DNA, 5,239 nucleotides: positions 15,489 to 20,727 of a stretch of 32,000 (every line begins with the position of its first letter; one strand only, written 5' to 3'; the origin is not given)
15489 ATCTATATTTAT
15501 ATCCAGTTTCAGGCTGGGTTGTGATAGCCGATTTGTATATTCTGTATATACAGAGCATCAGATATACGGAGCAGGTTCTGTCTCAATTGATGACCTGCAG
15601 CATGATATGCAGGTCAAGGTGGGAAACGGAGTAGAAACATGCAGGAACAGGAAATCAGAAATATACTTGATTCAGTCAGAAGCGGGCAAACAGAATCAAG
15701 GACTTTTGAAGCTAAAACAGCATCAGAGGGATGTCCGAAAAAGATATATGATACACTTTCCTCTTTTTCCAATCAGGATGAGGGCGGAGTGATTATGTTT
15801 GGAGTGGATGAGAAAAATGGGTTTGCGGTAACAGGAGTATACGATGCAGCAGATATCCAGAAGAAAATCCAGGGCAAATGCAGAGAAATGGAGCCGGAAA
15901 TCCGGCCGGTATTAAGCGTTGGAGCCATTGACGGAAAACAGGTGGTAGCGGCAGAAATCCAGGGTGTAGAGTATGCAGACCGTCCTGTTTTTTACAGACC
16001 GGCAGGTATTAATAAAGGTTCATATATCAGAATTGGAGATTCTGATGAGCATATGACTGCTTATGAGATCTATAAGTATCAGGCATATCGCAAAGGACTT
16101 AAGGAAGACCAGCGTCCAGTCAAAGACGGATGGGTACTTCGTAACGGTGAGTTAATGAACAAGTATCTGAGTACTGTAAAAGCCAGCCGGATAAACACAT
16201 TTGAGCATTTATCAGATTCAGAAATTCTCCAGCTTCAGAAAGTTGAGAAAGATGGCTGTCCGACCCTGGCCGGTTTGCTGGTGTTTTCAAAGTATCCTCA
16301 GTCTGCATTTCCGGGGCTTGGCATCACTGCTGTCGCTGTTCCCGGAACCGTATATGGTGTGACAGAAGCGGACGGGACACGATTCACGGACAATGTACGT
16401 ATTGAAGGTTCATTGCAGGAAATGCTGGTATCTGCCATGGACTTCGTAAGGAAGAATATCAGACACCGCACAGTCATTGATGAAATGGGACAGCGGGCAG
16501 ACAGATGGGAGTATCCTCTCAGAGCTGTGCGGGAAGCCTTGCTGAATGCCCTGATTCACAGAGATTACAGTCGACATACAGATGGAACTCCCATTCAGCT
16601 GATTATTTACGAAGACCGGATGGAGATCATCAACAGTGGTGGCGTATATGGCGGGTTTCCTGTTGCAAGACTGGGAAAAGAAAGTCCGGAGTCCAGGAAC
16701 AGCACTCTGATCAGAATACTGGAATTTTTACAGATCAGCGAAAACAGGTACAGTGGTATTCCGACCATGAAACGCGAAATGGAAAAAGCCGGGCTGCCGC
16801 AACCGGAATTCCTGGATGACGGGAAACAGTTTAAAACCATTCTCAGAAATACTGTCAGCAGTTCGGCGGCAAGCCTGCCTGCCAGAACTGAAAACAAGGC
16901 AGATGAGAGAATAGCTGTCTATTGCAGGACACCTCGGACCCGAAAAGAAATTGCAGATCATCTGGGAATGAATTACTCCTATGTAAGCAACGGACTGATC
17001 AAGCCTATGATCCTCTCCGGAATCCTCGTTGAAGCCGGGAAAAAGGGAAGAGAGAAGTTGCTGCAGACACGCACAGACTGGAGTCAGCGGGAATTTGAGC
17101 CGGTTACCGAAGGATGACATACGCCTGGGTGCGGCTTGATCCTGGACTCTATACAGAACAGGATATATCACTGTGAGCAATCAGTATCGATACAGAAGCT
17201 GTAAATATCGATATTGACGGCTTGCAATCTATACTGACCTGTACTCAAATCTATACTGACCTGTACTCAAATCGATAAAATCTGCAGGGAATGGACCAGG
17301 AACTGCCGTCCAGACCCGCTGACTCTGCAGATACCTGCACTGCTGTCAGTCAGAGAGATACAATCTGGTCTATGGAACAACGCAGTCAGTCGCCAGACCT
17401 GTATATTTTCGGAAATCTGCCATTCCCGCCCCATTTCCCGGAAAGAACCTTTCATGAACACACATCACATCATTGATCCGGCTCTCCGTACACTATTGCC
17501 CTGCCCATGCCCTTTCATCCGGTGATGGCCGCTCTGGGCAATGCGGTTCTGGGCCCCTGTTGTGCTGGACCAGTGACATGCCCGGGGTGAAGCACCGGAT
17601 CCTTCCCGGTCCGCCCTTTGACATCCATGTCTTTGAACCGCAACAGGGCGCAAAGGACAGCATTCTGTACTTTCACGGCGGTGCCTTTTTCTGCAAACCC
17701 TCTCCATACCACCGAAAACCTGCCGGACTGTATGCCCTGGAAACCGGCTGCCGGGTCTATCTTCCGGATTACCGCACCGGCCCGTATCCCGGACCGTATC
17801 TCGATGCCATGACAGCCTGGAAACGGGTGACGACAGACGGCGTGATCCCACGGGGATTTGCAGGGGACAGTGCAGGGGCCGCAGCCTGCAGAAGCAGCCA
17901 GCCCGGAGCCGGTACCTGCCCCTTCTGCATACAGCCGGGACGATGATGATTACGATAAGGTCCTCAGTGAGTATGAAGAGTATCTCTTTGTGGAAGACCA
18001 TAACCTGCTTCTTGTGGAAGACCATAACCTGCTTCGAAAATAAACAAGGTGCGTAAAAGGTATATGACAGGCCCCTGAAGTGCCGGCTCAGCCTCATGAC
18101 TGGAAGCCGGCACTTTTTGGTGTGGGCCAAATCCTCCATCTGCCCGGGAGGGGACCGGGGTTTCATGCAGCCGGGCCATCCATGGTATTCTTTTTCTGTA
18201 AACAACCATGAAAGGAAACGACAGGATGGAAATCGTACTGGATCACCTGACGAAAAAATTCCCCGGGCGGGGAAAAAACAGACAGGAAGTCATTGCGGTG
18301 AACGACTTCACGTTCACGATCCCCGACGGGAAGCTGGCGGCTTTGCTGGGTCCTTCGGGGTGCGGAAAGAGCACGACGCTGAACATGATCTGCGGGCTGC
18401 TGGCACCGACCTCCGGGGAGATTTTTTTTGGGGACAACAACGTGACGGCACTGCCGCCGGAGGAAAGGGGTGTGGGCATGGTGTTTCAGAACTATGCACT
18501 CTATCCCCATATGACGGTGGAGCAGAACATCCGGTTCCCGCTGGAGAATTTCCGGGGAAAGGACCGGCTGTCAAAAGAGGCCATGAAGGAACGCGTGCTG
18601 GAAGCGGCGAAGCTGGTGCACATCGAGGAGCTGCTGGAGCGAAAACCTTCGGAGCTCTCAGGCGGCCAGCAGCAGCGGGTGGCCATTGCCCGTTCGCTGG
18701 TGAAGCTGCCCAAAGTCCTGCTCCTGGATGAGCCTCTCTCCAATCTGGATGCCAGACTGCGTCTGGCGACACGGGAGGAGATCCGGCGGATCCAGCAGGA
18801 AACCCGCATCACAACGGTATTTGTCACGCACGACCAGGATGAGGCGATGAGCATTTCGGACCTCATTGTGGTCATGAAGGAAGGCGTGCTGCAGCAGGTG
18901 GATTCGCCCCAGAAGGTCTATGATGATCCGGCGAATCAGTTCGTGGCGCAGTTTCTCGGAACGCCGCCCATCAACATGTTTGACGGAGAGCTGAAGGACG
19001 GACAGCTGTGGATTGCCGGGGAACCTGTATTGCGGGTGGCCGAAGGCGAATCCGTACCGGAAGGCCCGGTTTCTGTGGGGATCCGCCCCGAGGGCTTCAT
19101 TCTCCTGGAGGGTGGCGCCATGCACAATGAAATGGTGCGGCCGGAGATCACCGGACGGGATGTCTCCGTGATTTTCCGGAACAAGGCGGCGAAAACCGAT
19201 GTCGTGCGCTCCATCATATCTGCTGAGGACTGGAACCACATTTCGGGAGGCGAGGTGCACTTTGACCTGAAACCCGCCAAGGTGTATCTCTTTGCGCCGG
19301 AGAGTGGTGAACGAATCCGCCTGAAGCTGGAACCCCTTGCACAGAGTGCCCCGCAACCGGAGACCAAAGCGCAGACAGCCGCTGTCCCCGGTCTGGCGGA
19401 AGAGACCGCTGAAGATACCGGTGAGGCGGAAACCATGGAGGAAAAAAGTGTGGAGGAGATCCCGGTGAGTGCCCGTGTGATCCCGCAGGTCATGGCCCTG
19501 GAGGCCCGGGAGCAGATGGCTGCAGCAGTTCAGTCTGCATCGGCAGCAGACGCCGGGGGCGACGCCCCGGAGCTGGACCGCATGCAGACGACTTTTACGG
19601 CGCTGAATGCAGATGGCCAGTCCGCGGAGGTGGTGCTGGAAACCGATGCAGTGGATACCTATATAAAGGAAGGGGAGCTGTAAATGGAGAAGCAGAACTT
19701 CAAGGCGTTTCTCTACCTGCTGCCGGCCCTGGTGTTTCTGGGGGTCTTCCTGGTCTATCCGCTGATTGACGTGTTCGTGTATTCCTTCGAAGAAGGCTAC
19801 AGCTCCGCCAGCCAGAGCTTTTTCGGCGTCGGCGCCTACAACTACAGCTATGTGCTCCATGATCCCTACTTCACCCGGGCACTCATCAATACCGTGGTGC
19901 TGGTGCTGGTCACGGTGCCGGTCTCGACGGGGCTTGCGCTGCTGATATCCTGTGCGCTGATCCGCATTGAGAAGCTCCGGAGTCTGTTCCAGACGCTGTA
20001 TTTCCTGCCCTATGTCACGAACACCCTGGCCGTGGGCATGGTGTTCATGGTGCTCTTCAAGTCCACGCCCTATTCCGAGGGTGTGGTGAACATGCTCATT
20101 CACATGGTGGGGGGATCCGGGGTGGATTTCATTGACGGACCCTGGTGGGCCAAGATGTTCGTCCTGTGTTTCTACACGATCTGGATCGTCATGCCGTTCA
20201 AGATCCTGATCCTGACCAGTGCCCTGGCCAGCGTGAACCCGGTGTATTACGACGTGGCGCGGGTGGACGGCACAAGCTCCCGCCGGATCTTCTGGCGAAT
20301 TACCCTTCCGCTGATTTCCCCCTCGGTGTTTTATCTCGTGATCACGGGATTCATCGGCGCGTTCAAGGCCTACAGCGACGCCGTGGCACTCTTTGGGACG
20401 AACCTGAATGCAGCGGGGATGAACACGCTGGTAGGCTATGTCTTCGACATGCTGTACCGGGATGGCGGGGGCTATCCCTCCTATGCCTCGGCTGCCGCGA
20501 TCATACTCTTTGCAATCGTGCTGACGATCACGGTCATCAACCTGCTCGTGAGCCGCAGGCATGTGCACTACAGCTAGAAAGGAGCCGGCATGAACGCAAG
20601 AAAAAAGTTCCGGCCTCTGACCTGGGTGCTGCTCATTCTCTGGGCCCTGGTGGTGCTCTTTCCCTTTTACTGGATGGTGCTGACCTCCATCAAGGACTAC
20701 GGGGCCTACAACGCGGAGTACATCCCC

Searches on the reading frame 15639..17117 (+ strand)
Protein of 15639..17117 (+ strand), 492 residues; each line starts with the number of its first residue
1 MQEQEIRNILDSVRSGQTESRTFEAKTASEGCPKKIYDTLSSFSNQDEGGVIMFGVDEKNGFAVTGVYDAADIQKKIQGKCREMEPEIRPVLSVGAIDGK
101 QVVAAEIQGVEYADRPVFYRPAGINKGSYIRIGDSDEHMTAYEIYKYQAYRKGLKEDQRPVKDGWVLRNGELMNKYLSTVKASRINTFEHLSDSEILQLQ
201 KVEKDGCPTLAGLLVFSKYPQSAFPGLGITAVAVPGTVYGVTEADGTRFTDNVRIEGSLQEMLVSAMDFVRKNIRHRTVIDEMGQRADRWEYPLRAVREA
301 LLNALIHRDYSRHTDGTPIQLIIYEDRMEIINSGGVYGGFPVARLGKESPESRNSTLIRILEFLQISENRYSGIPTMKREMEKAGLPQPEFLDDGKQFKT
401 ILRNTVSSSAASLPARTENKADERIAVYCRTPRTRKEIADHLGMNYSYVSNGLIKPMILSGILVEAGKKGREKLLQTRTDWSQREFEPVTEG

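Call 83: search_protein_families(library=pfam, proteins=[window:15639-17117:+], max_evalue=0.00001)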
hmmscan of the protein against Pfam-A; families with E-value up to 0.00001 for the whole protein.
window:15639-17117:+ (492 aa): 2 families
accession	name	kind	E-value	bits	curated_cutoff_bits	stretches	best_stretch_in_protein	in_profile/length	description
PF13749.12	HATPase_c_4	-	2.5e-22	79.1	26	1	316-402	1-89/89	Putative ATP-dependent DNA helicase recG C-terminal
PF04326.19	SLFN_AlbA_2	-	3.3e-14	53.9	25.3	1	19-140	1-118/118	Schlafen, AlbA_2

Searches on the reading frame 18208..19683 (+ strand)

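Call 83: search_protein_families(library=pfam, proteins=[window:18208-19683:+], max_evalue=0.00001)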
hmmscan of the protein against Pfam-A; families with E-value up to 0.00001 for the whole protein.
window:18208-19683:+ (491 aa): 2 families
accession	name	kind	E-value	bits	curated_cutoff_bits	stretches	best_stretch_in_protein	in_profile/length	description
PF00005.33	ABC_tran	-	9e-38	130.4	25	1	32-177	2-136/137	ABC transporter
PF17912.7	OB_MalK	-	6.6e-06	27.3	27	0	251-295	1-51/53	MalK OB fold domain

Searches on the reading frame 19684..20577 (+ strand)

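Call 83: search_protein_families(library=pfam, proteins=[window:19684-20577:+], max_evalue=0.00001)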
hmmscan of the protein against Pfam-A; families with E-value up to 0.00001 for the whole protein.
window:19684-20577:+ (297 aa): 1 family
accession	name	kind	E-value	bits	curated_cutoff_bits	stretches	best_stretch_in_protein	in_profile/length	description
PF00528.27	BPD_transp_1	-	4.2e-16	59.7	26.4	1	90-291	8-180/184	Binding-protein-dependent transport system inner membrane component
